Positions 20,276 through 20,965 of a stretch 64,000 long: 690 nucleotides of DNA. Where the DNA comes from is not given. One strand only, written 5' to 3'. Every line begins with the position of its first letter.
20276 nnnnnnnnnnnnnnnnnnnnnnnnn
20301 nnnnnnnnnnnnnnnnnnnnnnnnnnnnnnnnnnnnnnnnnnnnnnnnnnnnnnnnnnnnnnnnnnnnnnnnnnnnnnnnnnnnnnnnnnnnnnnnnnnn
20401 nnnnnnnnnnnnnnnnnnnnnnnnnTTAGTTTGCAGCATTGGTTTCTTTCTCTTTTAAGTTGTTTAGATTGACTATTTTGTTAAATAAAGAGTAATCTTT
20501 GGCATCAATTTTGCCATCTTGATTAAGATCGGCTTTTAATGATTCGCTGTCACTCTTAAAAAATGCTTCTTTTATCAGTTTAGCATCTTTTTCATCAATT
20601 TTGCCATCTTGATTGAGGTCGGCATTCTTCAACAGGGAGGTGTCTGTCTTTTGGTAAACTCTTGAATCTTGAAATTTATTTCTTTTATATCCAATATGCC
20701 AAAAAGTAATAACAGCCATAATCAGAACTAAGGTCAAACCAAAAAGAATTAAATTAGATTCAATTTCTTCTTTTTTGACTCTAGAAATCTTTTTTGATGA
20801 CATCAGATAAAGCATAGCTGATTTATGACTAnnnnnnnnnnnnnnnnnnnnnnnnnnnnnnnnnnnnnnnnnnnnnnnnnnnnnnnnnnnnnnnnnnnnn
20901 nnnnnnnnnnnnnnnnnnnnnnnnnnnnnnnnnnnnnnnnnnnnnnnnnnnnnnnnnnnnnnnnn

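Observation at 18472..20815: Cys-rich modular surface protein paired with a membrane-anchored dockerin-repeat protein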

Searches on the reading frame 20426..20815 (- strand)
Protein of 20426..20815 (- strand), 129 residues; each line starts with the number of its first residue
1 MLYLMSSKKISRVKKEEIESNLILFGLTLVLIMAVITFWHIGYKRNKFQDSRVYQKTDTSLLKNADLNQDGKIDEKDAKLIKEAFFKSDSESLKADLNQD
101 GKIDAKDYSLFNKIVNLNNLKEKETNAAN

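Call 3: search_protein_families(library=pfam, proteins=[window:20426-20815:-], max_evalue=10)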
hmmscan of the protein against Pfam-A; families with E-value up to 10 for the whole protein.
window:20426-20815:- (129 aa): 10 families
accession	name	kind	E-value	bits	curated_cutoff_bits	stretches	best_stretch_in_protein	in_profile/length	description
PF00404.24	Dockerin_1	-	4.6e-10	40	22.9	2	56-84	27-55/57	Dockerin type I domain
PF13202.12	EF-hand_5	-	5.6e-07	29.2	25.9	2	94-108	7-21/25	EF hand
PF00036.39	EF-hand_1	-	0.00015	21.5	25.4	2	62-77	6-21/29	EF hand domain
PF13499.12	EF-hand_7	-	0.013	16.3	30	3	62-108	8-62/67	EF-hand domain pair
PF17245.8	CDC24_OB2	-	0.03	15.4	25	1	74-125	69-115/130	Cell division control protein 24, OB domain 2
PF24990.1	PAS_13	-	0.03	15.1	27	1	34-105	45-120/143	ERT1/acuK family PAS domain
PF13405.12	EF-hand_6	-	0.051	13.8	25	2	63-78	7-22/30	EF-hand domain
PF13833.12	EF-hand_8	-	0.064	13.5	28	1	60-77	29-46/54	EF-hand domain pair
PF03906.20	Phage_T7_tail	-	0.12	12.5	25.2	1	46-108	72-128/157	Phage T7 tail fibre protein, N-terminal domain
PF18755.6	RAMA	-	0.15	12.5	35.2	1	89-116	42-70/107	Restriction Enzyme Adenine Methylase Associated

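Call 4: search_protein_families(library=ncbifam, proteins=[window:20426-20815:-], max_evalue=10)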
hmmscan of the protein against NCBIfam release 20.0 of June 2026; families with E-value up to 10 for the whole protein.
window:20426-20815:- (129 aa): 3 families
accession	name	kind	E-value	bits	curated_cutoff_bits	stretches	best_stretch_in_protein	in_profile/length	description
NF049990.1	CellobisidaseCelK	equivalog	0.0011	17.2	1700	1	64-115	829-882/889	cellulose 1,4-beta-cellobiosidase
NF041540.1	dockerin_GC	domain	0.018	15.4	29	1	65-111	3-59/67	GC-type dockerin domain-anchored protein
TIGR03940.1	PGA_PgaD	equivalog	0.033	14.2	31.45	1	6-82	48-122/141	poly-beta-1,6-N-acetyl-D-glucosamine biosynthesis protein PgaD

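Call 6: find_homologous_proteins(query=window:20426-20815:-)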
Query window:20426-20815:- (129 aa): 22 proteins with E <= 0.001 among 32 candidates.
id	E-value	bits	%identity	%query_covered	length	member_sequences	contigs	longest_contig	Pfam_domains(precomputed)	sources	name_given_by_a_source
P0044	4.5e-74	264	100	100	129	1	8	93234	PF00404.25,PF13202.13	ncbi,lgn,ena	-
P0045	8.6e-49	182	75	88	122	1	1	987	PF00404.25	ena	-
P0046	5.8e-48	180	73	96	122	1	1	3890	PF00404.25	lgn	-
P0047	6.9e-47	176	70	99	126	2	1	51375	PF00404.25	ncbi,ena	-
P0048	1.1e-45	172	66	99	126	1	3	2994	PF00404.25,PF13202.13,PF00036.39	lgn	-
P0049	1.9e-45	171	66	99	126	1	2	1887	PF00404.25,PF13202.13,PF00036.39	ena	-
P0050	3.4e-45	171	68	98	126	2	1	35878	PF00404.25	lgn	-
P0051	5.2e-45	170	66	70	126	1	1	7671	PF00404.25,PF13202.13,PF00036.39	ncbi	-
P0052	6.2e-45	170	67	99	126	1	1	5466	PF00404.25,PF13202.13,PF00036.39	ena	-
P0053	9.5e-45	169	69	98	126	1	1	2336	PF00404.25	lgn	-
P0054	3.4e-44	167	66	88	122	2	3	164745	PF00404.25,PF13202.13,PF00036.39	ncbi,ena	-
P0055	4.9e-44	167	67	99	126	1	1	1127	PF00404.25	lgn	-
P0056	1.0e-43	166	66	99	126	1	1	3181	PF00404.25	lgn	-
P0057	9.7e-43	163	67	91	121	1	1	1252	PF00404.25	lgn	-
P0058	1.1e-40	156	68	99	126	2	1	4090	PF00404.25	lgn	-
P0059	4.4e-40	154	70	87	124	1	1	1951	PF00404.25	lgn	-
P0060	5.7e-40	154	67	98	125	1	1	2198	PF00404.25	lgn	-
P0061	3.3e-39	151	68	95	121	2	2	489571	PF00404.25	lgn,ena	-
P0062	5.6e-39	151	64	96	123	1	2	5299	PF00404.25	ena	-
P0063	1.3e-36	143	58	99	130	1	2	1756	PF00404.25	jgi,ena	jgi:hypothetical protein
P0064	1.6e-35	139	59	99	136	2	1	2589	PF00404.25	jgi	jgi:hypothetical protein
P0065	1.8e-35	139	60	93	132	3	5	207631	PF00404.25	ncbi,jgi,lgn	-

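Call 12: find_encoding_contigs(protein=P0065, flank=6000, max_places=2)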
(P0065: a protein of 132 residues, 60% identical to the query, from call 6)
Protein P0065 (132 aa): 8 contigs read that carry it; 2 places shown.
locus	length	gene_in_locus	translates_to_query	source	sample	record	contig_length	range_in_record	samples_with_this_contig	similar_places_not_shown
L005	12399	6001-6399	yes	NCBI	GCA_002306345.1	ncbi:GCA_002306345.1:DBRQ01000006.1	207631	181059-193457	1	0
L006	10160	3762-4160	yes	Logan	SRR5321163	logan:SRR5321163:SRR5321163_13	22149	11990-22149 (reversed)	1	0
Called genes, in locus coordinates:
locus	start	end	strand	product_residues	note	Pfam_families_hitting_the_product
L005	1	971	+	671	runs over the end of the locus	-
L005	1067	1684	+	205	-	PF02163:Peptidase_M50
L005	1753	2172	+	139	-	PF01741:MscL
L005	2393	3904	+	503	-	PF22053:DUF6938 (faint)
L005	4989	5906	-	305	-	PF00483:NTP_transferase, PF12804:NTP_transf_3 (weak)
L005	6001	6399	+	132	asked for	PF00404:Dockerin_1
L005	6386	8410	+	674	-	-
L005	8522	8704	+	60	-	PF00584:SecE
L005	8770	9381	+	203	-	PF02357:NusG, PF00467:KOW (weak)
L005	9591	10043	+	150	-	PF03946:Ribosomal_L11_N, PF00298:Ribosomal_L11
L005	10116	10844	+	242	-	PF00687:Ribosomal_L1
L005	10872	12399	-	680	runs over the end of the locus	PF07973:tRNA_SAD, PF00587:tRNA-synt_2b, PF03129:HGTP_anticodon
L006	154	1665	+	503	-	PF22053:DUF6938 (faint)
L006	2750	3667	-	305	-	PF00483:NTP_transferase, PF12804:NTP_transf_3 (weak)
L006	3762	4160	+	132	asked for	PF00404:Dockerin_1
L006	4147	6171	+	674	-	-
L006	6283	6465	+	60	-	PF00584:SecE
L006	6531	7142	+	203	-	PF02357:NusG, PF00467:KOW (weak)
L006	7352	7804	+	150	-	PF03946:Ribosomal_L11_N, PF00298:Ribosomal_L11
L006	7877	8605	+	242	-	PF00687:Ribosomal_L1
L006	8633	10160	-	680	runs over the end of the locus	PF07973:tRNA_SAD, PF00587:tRNA-synt_2b, PF03129:HGTP_anticodon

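Call 13: find_encoding_contigs(protein=P0061, flank=6000, max_places=2)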
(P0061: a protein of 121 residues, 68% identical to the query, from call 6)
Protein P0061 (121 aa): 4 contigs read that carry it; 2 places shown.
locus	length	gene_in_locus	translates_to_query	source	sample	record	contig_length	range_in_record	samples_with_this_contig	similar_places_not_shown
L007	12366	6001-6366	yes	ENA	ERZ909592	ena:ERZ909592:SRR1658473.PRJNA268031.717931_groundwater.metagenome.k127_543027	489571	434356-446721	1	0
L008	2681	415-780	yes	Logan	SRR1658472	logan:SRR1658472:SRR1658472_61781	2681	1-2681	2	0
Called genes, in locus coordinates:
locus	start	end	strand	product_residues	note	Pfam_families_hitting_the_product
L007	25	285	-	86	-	-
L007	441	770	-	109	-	-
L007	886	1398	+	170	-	PF09335:VTT_dom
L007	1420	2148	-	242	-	-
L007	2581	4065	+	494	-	-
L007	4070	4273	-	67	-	PF00471:Ribosomal_L33 (weak)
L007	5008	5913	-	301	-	PF00483:NTP_transferase, PF12804:NTP_transf_3 (weak)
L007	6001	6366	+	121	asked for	PF00404:Dockerin_1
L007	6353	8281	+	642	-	-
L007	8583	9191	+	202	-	PF02357:NusG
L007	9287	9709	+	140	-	PF03946:Ribosomal_L11_N, PF00298:Ribosomal_L11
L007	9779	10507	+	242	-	PF00687:Ribosomal_L1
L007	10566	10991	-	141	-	-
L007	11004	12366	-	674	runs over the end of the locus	PF07973:tRNA_SAD, PF00587:tRNA-synt_2b, PF03129:HGTP_anticodon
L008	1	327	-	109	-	?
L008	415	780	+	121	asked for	PF00404:Dockerin_1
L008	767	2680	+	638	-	?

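Call 67: search_protein_representatives(alignment_id=A3)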
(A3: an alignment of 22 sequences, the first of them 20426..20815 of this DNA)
Query: 22 sequences, 126 profile positions. Proteins with E-value up to 0.001 (for the whole library): 625; up to 1e-10: 72; up to 1e-30: 3. The best 150 are listed.
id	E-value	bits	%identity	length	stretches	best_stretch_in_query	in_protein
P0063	4.1e-55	201.2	-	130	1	1-126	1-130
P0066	1.7e-40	154.0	-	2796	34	56-116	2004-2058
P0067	2.3e-35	137.4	-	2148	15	63-114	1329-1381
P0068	2.3e-25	105.0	-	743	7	63-113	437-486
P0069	2.9e-25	104.7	-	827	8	36-115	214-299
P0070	3.5e-25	104.5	-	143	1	7-118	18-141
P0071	1.3e-22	96.2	-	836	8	24-114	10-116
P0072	1.0e-21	93.2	-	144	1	16-115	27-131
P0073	1.5e-21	92.8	-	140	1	13-121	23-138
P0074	2.1e-20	89.0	-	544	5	63-121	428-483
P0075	3.7e-20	88.2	-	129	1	22-113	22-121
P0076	5.3e-20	87.7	-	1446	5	63-111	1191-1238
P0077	9.7e-20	86.9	-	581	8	58-115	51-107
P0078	1.2e-18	83.4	-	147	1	15-117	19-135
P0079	2.1e-18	82.5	-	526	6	62-118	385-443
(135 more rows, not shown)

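Call 68: find_encoding_contigs(protein=P0070, flank=4000, max_places=2)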
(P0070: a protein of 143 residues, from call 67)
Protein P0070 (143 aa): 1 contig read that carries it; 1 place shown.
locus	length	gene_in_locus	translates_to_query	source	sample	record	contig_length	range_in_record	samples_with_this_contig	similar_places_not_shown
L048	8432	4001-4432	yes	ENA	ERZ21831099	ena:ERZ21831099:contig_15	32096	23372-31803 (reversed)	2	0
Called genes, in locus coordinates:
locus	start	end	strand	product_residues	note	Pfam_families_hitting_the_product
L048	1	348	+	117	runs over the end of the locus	-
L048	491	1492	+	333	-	PF22053:DUF6938 (faint)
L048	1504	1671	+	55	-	-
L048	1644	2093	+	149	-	-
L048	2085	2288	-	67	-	PF00471:Ribosomal_L33 (weak)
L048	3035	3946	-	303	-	PF00483:NTP_transferase, PF12804:NTP_transf_3 (weak)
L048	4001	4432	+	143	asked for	PF00404:Dockerin_1 (weak)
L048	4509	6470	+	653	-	-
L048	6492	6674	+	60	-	PF00584:SecE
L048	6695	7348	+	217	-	PF02357:NusG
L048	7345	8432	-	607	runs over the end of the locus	-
